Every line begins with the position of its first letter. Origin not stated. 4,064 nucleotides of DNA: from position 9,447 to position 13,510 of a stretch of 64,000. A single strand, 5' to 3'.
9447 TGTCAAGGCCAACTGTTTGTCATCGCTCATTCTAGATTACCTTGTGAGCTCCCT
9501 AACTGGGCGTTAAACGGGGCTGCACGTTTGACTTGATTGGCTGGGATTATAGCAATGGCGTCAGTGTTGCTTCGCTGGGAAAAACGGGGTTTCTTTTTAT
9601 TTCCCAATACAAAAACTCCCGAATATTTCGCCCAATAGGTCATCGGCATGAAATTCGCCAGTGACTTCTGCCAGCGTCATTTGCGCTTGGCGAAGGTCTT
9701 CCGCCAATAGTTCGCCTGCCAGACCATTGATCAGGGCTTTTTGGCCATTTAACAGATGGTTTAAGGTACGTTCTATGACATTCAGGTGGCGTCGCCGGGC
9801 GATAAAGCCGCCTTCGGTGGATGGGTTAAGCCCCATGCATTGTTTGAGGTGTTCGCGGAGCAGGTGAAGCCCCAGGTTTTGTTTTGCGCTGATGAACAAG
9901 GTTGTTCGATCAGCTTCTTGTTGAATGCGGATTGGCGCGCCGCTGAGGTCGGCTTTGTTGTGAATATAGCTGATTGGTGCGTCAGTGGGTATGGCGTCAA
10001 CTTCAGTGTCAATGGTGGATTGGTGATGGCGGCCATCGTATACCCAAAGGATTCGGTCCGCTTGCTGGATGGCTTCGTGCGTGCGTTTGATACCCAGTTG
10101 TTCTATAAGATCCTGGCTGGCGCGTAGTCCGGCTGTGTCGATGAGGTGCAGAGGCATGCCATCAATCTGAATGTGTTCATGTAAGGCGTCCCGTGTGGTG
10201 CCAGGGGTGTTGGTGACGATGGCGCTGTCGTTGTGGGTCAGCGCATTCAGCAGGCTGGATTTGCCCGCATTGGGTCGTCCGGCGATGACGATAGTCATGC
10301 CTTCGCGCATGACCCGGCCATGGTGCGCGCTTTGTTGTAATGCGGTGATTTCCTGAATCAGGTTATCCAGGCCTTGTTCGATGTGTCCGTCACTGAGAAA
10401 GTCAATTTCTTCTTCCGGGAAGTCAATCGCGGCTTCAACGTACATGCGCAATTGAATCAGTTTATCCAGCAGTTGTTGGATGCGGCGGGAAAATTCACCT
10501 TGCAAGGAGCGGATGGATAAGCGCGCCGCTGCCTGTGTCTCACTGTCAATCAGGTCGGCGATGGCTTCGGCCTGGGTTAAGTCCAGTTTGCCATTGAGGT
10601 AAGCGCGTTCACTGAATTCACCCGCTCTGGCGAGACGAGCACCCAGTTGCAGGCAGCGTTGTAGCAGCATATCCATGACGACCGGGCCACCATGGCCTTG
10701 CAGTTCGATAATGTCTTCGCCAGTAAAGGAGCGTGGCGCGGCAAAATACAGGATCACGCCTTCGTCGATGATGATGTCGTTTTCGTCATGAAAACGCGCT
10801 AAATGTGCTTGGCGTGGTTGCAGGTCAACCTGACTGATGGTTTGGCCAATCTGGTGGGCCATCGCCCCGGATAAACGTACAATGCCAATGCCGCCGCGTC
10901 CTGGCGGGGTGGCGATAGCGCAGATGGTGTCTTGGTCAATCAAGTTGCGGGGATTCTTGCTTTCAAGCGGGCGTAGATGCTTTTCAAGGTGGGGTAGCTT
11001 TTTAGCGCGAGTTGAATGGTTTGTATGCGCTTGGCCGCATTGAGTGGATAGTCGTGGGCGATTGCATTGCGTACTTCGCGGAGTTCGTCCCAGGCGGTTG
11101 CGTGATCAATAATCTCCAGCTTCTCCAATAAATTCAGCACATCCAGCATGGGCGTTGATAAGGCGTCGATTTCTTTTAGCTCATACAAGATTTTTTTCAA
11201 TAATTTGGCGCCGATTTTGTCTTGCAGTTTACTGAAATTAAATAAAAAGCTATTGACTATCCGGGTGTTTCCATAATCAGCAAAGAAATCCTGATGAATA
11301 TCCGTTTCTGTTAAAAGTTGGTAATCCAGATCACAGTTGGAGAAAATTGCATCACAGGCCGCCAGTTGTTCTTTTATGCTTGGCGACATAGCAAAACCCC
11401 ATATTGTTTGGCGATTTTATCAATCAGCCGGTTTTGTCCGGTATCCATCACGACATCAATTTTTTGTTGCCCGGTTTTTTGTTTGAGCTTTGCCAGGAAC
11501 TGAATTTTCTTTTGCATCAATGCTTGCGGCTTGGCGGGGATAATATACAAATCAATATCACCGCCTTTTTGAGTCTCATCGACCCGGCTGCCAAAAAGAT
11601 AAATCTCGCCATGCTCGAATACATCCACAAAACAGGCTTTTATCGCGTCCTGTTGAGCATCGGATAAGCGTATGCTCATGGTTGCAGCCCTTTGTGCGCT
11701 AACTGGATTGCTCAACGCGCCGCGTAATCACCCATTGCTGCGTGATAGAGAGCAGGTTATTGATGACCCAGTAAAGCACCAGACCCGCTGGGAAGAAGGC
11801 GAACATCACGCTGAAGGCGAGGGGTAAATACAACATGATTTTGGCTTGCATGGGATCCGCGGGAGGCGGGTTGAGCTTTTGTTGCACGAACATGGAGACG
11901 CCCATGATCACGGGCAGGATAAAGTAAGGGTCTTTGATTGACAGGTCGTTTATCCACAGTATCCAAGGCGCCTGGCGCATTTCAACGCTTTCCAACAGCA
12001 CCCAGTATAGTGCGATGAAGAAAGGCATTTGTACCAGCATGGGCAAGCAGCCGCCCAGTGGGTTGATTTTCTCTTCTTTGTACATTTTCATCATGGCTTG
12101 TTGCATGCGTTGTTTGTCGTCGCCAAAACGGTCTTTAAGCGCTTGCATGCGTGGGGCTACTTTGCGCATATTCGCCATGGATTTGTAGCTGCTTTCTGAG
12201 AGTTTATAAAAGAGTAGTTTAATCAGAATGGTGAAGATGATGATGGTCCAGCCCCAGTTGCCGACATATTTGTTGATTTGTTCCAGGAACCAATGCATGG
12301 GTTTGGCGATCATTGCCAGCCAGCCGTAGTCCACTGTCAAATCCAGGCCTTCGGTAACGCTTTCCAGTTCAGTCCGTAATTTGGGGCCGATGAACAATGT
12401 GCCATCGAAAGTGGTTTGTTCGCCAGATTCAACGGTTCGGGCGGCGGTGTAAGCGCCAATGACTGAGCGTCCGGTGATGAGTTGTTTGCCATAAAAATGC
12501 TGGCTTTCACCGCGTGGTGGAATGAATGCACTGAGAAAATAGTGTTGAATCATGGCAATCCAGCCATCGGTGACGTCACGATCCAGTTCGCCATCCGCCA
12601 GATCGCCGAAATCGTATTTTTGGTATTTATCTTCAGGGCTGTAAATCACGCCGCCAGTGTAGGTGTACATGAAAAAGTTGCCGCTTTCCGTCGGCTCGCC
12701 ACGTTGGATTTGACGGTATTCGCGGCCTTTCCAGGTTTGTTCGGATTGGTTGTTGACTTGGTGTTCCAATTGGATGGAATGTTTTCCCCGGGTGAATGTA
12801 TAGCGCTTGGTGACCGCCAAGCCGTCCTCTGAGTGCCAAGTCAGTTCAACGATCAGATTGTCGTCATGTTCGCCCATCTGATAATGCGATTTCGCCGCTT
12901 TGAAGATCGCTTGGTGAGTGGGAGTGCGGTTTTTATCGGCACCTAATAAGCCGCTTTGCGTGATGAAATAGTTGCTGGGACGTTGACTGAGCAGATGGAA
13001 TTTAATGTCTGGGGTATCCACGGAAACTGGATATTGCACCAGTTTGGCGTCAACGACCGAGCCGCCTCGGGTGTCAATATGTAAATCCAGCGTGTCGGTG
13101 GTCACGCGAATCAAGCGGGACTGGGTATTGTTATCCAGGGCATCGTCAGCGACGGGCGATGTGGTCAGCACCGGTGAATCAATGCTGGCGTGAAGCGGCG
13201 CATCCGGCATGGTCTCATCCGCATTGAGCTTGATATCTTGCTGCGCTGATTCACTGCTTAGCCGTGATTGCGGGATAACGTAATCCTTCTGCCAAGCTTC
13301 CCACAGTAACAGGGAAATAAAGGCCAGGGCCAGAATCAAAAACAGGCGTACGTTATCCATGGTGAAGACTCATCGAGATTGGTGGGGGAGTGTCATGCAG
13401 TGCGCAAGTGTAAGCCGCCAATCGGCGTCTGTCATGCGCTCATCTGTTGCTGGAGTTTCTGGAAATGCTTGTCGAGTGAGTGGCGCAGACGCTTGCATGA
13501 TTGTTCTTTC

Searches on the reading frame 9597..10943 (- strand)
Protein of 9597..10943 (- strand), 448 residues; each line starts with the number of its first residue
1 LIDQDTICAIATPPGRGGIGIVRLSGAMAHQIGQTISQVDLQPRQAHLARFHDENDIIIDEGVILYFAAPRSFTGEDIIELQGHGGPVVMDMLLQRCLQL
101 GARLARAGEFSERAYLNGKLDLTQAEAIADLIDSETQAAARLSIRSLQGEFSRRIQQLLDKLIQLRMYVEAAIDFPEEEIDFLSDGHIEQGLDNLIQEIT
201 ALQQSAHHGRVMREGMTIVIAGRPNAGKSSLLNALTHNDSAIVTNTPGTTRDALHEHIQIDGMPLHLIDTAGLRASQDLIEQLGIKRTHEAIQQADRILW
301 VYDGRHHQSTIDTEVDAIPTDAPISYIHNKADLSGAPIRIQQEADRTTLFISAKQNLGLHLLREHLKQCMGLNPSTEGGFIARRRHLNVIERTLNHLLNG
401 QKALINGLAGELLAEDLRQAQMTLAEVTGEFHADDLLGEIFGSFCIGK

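Call 8: search_protein_families(library=pfam, proteins=[window:9597-10943:-], max_evalue=0.01)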
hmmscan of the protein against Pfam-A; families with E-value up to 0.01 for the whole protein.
window:9597-10943:- (448 aa): 10 families
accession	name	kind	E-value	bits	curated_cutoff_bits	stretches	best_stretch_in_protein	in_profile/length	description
PF12631.12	MnmE_helical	-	8.7e-61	206.1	40.1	1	122-445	1-211/211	MnmE helical domain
PF10396.14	TrmE_N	-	2.8e-40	137.6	29.8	1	6-119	1-117/117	GTP-binding protein TrmE N-terminus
PF01926.29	MMR_HSR1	-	8.2e-26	90.8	21.9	1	217-330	1-113/113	50S ribosome-binding GTPase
PF02421.24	FeoB_N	-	4.2e-10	39.8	27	1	217-333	2-117/156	Ferrous iron transport protein B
PF00350.29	Dynamin_N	-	9.1e-07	29.5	27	1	218-250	1-33/168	Dynamin family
PF03193.22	RsgA_GTPase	-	0.0041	17.4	30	0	212-274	104-169/174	RsgA GTPase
PF00071.28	Ras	-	0.0049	16.9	21.6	1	218-334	2-117/162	Ras family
PF09439.16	SRPRB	-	0.0056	16.5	25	0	217-303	5-81/178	Signal recognition particle receptor beta subunit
PF04670.18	Gtr1_RagA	-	0.0078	16.1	22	0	218-307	2-89/232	Gtr1/RagA G protein conserved region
PF00005.33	ABC_tran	-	0.008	17.2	25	0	212-274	8-58/137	ABC transporter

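Call 84: find_homologous_proteins(query=window:9597-10943:-, max_evalue=1e-100)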
Query window:9597-10943:- (448 aa): 7991 proteins with E <= 1e-100 among 8000 candidates; the best 120 are listed.
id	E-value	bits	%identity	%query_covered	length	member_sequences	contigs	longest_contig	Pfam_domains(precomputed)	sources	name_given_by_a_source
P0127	2.3e-290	981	99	100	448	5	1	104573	PF10396.15,PF01926.30,PF00350.30,PF02421.25,PF12631.13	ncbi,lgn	-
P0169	6.6e-193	660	68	100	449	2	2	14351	PF10396.15,PF01926.30,PF00350.30,PF02421.25,PF12631.13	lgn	-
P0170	9.9e-192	656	68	100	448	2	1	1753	PF10396.15,PF01926.30,PF02421.25,PF12631.13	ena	-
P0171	1.2e-184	633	64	99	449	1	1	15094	PF10396.15,PF01926.30,PF02421.25,PF03193.23,PF12631.13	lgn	-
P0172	5.2e-183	627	64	99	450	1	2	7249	PF10396.15,PF01926.30,PF02421.25,PF03193.23,PF12631.13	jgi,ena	-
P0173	8.3e-183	627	64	99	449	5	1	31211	PF10396.15,PF01926.30,PF02421.25,PF12631.13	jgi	jgi:tRNA modification GTPase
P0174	1.4e-182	626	64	99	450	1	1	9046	PF10396.15,PF01926.30,PF02421.25,PF12631.13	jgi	-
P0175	4.2e-182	624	64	99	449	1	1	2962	PF10396.15,PF01926.30,PF02421.25,PF12631.13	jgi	-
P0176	8.9e-182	623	65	99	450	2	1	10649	PF10396.15,PF01926.30,PF02421.25,PF12631.13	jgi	-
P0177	1.2e-181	623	63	99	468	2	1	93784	PF10396.15,PF01926.30,PF00350.30,PF02421.25,PF12631.13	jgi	-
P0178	1.2e-180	619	64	99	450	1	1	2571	PF10396.15,PF01926.30,PF02421.25,PF12631.13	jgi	-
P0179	2.0e-180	619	63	99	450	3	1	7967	PF10396.15,PF01926.30,PF02421.25,PF12631.13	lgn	-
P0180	1.3e-179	616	64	99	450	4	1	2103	PF10396.15,PF01926.30,PF02421.25,PF12631.13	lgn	-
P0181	4.5e-179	614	63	99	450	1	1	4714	PF10396.15,PF01926.30,PF02421.25,PF12631.13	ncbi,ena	-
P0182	7.7e-179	613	63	99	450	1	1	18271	PF10396.15,PF01926.30,PF02421.25,PF12631.13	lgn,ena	-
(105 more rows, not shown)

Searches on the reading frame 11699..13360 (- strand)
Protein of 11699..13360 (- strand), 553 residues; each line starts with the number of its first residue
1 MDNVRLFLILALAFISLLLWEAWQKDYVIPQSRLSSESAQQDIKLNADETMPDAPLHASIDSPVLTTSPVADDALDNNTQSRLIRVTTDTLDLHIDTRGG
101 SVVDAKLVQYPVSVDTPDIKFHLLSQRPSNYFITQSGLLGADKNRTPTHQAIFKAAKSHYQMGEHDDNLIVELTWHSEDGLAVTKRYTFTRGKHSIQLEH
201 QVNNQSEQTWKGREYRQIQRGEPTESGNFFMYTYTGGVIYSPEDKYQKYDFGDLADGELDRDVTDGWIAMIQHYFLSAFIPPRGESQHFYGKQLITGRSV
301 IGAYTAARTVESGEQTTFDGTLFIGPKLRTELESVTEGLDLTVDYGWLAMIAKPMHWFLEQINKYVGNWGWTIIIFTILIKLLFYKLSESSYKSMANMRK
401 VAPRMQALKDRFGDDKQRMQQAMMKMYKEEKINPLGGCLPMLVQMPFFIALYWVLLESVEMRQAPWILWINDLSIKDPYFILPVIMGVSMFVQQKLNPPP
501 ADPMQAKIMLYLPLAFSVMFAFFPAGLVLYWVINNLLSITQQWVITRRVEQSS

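Call 8: search_protein_families(library=pfam, proteins=[window:11699-13360:-], max_evalue=0.01)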
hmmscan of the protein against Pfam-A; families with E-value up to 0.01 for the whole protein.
window:11699-13360:- (553 aa): 2 families
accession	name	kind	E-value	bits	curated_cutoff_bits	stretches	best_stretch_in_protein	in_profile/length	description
PF14849.12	YidC_periplas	-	8.5e-83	279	24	1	84-357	2-282/283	YidC periplasmic domain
PF02096.25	60KD_IMP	-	6.6e-63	212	35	1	369-547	1-163/163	60Kd inner membrane protein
